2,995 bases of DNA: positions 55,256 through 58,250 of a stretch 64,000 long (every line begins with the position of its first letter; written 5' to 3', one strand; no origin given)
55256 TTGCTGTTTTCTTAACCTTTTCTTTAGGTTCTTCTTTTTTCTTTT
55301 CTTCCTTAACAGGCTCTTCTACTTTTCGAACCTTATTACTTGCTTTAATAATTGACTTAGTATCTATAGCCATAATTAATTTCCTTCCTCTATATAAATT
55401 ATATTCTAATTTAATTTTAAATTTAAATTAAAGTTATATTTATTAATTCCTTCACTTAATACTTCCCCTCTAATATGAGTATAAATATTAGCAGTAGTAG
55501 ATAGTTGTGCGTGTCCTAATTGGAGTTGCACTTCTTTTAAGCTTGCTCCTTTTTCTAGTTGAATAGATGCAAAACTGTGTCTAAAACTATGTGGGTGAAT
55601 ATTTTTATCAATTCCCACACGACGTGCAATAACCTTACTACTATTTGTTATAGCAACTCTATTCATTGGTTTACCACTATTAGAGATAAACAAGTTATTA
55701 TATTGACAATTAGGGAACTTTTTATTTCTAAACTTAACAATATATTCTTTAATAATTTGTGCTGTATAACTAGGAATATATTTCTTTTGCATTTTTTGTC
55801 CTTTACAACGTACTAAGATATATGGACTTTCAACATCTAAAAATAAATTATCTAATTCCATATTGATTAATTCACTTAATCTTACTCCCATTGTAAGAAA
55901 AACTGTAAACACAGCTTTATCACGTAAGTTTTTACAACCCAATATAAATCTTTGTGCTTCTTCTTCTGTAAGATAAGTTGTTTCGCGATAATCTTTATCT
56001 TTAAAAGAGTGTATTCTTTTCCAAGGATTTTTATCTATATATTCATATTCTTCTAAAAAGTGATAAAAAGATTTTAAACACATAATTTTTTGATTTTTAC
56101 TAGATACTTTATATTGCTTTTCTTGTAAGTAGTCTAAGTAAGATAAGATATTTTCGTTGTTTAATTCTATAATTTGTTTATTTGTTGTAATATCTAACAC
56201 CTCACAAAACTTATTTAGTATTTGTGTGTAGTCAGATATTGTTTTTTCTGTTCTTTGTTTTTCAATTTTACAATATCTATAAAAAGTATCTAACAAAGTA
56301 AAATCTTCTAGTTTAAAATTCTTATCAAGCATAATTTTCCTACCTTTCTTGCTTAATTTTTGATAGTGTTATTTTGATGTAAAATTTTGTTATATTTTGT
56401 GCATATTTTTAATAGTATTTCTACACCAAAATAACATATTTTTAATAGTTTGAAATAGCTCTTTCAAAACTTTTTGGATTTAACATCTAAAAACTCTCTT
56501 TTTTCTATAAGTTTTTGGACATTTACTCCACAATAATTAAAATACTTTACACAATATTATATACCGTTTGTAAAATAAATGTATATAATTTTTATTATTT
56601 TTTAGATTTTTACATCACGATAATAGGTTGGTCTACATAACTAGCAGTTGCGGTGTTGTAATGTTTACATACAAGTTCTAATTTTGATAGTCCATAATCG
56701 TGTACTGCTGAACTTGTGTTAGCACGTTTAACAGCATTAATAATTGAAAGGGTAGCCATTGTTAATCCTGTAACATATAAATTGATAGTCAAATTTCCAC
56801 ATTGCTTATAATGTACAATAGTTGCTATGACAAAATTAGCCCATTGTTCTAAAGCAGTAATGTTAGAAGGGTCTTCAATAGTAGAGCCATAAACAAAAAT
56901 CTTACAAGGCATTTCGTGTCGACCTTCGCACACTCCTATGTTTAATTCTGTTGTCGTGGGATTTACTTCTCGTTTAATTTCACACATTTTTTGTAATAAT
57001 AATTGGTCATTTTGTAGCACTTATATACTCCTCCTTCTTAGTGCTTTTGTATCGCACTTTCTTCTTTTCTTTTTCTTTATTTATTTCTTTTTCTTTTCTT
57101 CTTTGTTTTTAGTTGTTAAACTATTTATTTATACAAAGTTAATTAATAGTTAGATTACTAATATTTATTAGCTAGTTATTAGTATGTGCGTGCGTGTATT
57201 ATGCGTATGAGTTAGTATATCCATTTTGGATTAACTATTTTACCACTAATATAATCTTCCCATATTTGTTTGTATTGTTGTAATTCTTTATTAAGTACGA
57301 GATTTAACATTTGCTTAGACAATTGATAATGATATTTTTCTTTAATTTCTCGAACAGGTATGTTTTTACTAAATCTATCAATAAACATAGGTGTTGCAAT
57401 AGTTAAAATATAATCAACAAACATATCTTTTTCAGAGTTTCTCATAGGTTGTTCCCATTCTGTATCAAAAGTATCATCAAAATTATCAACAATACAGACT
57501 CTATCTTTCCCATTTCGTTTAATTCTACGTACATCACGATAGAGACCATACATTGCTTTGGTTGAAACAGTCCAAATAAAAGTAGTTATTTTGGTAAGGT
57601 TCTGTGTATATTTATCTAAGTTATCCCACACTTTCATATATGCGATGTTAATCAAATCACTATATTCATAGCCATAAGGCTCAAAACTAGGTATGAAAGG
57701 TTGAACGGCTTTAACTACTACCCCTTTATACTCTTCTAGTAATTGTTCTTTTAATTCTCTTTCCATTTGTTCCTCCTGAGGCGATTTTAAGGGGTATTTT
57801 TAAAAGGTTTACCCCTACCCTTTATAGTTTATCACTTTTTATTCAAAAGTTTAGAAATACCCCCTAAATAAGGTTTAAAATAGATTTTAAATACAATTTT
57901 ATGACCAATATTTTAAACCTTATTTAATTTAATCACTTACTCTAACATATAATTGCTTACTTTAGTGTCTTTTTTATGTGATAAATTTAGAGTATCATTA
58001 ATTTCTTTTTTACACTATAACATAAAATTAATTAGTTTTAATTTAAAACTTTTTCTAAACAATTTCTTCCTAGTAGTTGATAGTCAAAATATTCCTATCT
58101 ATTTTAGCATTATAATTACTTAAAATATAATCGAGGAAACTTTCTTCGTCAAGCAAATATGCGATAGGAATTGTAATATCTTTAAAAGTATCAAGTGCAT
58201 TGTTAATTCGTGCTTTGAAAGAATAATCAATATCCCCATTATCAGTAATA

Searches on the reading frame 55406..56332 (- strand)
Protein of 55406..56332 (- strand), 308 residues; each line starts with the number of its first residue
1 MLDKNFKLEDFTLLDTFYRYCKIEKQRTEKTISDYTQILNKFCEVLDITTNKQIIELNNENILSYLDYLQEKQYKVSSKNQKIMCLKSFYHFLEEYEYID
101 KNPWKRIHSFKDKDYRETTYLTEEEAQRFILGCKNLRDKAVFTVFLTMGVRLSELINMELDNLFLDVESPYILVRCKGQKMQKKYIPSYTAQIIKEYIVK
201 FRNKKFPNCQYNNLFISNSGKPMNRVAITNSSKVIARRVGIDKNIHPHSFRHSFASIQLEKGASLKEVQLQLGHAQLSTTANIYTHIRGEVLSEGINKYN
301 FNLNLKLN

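Call 12: search_protein_families(library=pfam, proteins=[window:55406-56332:-], max_evalue=0.1)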
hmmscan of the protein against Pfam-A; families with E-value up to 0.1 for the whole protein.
window:55406-56332:- (308 aa): 6 families
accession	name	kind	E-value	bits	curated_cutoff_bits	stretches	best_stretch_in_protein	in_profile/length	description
PF00589.27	Phage_integrase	-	2.4e-31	109.2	27.1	1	120-287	2-168/172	Phage integrase family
PF02899.23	Phage_int_SAM_1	-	2.2e-12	47.5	22.3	1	14-94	1-80/83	Phage integrase, N-terminal SAM-like domain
PF13495.12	Phage_int_SAM_4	-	1.5e-06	29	27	1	13-98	1-83/85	Phage integrase, N-terminal SAM-like domain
PF24624.1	Int_N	-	0.00059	20.9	27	1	32-111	20-100/100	Phage integrase, N-terminal domain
PF13102.12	Phage_int_SAM_5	-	0.00082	20.1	22.3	1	12-105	1-94/98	Phage integrase SAM-like domain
PF25827.1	TVHS-like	-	0.053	13.8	27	0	118-157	15-54/105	Tepsin VHS/ENTH-like domain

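Call 13: search_protein_families(library=phrogs, proteins=[window:55406-56332:-], max_evalue=0.01)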
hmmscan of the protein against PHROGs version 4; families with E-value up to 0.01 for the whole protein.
window:55406-56332:- (308 aa): 9 families
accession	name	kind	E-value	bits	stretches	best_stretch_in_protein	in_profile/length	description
phrog_1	-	integration and excision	7.1e-48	165.3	1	13-300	169-448/611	integrase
phrog_216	-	integration and excision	1.8e-35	123.5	1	73-303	9-240/301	integrase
phrog_7685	-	integration and excision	9e-13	49.3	1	190-294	133-230/240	integrase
phrog_5127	-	integration and excision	1.9e-07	31.9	1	13-274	122-321/355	integrase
phrog_37709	-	unknown function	7.8e-05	23.6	1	73-163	15-102/116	-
phrog_7269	-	integration and excision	8.9e-05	23.4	1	234-300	19-82/89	integrase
phrog_23271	-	unknown function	0.00071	20.5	1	244-291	8-54/67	-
phrog_25190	-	integration and excision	0.0033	18.7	1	222-292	25-94/109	integrase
phrog_3205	-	unknown function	0.0058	17.5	0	50-130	89-164/243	-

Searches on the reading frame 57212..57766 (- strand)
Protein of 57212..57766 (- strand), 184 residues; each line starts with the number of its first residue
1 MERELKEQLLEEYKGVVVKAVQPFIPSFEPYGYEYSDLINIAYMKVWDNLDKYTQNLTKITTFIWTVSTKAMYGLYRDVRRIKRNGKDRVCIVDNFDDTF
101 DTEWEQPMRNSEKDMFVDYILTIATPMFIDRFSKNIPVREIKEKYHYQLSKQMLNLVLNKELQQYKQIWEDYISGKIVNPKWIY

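Call 12: search_protein_families(library=pfam, proteins=[window:57212-57766:-], max_evalue=0.1)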
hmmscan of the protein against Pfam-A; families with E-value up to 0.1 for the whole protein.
window:57212-57766:- (184 aa): 2 families
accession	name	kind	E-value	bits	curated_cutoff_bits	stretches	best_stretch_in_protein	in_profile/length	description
PF04542.20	Sigma70_r2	-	3.2e-06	27.3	24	1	28-81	16-70/71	Sigma-70 region 2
PF01947.21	Rv2949c-like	-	0.042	14.3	22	1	41-87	61-107/149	Chorismate pyruvate-lyase Rv2949c-like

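Call 13: search_protein_families(library=phrogs, proteins=[window:57212-57766:-], max_evalue=0.01)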
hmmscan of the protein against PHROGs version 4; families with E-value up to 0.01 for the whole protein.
window:57212-57766:- (184 aa): 1 family
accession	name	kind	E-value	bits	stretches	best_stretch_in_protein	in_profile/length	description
phrog_351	-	transcription regulation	0.00025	20.8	1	3-83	502-583/928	RNA polymerase sigma factor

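Call 15: find_related_loci(query=window:57212-57766:-, collection=viral_contigs, flank=3000)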
Query window:57212-57766:- (184 aa) in viral_contigs; peptide patterns used: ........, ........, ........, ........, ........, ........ (x = any residue, [..] = any of these).
19 stretches matched a pattern, but none encodes a relative of the query by tblastn (E <= 1e-3).

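Call 18: search_dna_similar(query=window:57212-57766:-, collection=phages, mode=protein, max_rows=25, max_evalue=0.01)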
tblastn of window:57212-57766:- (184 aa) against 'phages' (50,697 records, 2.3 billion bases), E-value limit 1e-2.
No match.

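Call 23: find_homologous_proteins(query=window:57212-57766:-, max_evalue=0.001)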
Query window:57212-57766:- (184 aa): 3 proteins with E <= 0.001 among 72 candidates.
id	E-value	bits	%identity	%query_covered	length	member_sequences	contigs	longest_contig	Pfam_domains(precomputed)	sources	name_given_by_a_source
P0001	6.8e-115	399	96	100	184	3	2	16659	PF04542.21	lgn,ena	-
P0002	1.1e-106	373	91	100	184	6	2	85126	PF04542.21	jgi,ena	jgi:DNA-directed RNA polymerase specialized sigma24 family protein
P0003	2.0e-84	300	72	100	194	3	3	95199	PF04542.21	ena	-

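Call 24: find_encoding_contigs(protein=P0003, flank=10000, max_places=6)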
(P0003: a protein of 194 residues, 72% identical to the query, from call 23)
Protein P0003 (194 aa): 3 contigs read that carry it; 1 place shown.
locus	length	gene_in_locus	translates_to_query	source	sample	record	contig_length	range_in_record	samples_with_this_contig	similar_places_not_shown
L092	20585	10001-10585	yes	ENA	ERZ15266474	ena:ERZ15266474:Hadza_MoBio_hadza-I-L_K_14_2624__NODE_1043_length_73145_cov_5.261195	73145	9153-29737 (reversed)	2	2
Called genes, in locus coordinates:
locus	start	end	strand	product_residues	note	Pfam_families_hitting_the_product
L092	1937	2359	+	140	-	-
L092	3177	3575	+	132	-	-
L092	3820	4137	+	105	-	-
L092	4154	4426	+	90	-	-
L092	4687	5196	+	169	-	-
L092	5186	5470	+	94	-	-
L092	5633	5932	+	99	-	-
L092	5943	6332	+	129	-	-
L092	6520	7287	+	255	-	-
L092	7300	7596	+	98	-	-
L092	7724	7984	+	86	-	-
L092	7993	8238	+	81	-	-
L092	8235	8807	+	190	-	PF11195:Tad2-like (faint)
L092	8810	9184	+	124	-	-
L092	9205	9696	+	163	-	-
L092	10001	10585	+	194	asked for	PF04542:Sigma70_r2 (weak)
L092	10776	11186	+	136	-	-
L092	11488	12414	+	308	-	PF02899:Phage_int_SAM_1, PF00589:Phage_integrase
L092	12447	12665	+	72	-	-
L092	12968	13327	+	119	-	-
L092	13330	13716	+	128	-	-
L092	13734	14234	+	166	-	PF13248:Zn_ribbon_3 (faint)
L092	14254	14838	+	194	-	-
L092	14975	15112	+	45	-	-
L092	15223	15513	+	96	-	-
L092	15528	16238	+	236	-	-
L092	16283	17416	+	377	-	PF12323:HTH_OrfB_IS605, PF01385:OrfB_IS605, PF07282:Cas12f1-like_TNB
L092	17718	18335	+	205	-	PF11195:Tad2-like (weak)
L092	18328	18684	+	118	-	-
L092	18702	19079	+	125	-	-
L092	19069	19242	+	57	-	-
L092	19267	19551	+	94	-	-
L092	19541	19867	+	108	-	-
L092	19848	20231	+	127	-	PF09643:YopX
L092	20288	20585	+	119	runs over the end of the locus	-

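Call 25: find_encoding_contigs(protein=P0002, flank=10000, max_places=6)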
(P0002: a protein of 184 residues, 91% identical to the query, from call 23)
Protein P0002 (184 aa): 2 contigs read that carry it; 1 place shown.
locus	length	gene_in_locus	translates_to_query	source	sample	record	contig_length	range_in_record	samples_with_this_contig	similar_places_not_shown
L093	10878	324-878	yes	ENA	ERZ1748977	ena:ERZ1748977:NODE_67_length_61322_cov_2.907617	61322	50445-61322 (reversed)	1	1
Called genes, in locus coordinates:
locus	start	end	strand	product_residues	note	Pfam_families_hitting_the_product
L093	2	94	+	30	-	?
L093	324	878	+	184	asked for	PF04542:Sigma70_r2 (faint)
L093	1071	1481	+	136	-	-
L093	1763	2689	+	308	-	PF02899:Phage_int_SAM_1, PF13495:Phage_int_SAM_4 (weak), PF00589:Phage_integrase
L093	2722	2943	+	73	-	-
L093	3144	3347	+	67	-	-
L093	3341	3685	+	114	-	-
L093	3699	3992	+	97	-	-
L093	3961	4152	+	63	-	-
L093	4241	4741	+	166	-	-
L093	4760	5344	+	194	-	-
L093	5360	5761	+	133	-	-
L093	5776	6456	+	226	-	-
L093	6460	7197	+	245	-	PF24240:DUF7448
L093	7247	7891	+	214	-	PF11195:Tad2-like (weak)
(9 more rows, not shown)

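Call 26: find_encoding_contigs(protein=P0001, flank=10000, max_places=6)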
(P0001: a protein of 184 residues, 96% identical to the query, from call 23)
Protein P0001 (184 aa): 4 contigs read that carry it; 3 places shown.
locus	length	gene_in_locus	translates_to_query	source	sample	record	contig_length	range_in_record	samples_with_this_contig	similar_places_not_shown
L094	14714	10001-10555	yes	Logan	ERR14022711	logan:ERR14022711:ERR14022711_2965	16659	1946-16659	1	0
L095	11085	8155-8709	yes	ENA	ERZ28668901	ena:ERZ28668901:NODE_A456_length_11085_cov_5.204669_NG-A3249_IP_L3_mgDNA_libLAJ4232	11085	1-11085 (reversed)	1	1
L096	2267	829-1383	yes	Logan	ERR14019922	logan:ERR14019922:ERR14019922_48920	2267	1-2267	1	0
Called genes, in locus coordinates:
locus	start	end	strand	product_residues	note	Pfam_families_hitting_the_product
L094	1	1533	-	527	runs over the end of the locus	PF04851:ResIII, PF00270:DEAD (faint), PF00271:Helicase_C (faint)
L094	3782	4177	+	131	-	-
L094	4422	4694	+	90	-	-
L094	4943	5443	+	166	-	-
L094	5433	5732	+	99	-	-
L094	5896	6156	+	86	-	-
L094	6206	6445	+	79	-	-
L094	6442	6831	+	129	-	-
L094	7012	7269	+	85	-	-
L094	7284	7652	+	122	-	-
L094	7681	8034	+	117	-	-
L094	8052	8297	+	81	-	-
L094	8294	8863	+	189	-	-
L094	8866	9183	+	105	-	-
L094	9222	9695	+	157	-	-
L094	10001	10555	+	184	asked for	PF04542:Sigma70_r2 (faint)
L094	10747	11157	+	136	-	-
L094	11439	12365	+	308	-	PF02899:Phage_int_SAM_1, PF13495:Phage_int_SAM_4 (weak), PF00589:Phage_integrase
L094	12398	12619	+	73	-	-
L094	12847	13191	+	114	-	-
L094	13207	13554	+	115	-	-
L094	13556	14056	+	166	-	-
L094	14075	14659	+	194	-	-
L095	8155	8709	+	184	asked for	PF04542:Sigma70_r2 (faint)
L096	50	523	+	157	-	-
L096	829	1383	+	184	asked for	PF04542:Sigma70_r2 (faint)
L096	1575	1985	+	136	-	-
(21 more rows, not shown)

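Call 75: search_solved_structures(query=window:57212-57766:-, max_evalue=1)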
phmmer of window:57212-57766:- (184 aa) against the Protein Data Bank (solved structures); distinct sequences matched with E-value up to 1: 3.
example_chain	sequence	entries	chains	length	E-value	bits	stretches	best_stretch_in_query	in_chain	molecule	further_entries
2if2_A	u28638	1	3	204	0.076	16.2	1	38-122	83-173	Dephospho-CoA kinase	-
2ymu_A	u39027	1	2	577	0.28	14.3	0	28-68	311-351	WD-40 REPEAT PROTEIN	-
7a76_A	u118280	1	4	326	0.92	12.7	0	74-147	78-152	THIOREDOXIN REDUCTASE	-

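Call 77: search_protein_families(library=ncbifam, proteins=[window:57212-57766:-], max_evalue=1)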
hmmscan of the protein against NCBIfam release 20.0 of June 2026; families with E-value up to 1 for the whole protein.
window:57212-57766:- (184 aa): 7 families
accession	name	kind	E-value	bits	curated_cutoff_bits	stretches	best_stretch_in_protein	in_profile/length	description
TIGR02937.1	sigma70-ECF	superfamily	2.1e-07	30.7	42.9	1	6-104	3-96/165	sigma-70 family RNA polymerase sigma factor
NF006178.0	PRK08311.2-6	equivalog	0.0049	16.4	306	1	3-99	18-108/236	RNA polymerase sigma factor SigI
NF037993.1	cyano_chori_ly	equivalog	0.013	15.3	175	1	40-86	86-132/176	chorismate lyase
NF009198.0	PRK12546.1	equivalog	0.023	14.4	270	1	34-81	33-79/188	RNA polymerase sigma factor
TIGR02959.1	SigZ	equivalog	0.035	13.9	168.65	1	36-110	23-96/170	RNA polymerase sigma factor SigZ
NF009178.0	PRK12526.1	equivalog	0.048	13.2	301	1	38-156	73-182/211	RNA polymerase sigma factor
NF007215.0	PRK09637.1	equivalog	0.21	11.5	212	1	36-103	29-95/181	RNA polymerase sigma factor SigZ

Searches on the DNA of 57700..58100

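Call 50: search_rna_families(source=window, start=57700, end=58100, threshold=evalue, max_evalue=10)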
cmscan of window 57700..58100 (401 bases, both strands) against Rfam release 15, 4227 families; matches with E-value up to 10: 2.
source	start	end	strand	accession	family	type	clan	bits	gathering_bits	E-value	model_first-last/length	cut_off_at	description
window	57764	57840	-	RF03091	Clostridium-PBP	Gene; sRNA;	-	18.6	94.4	5.7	1-73/73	no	Clostridium-PBP RNA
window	57785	57869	+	RF03760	mir-2041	Gene; miRNA;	-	14.2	70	8.9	1-68/68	no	mir-2041 microRNA precursor family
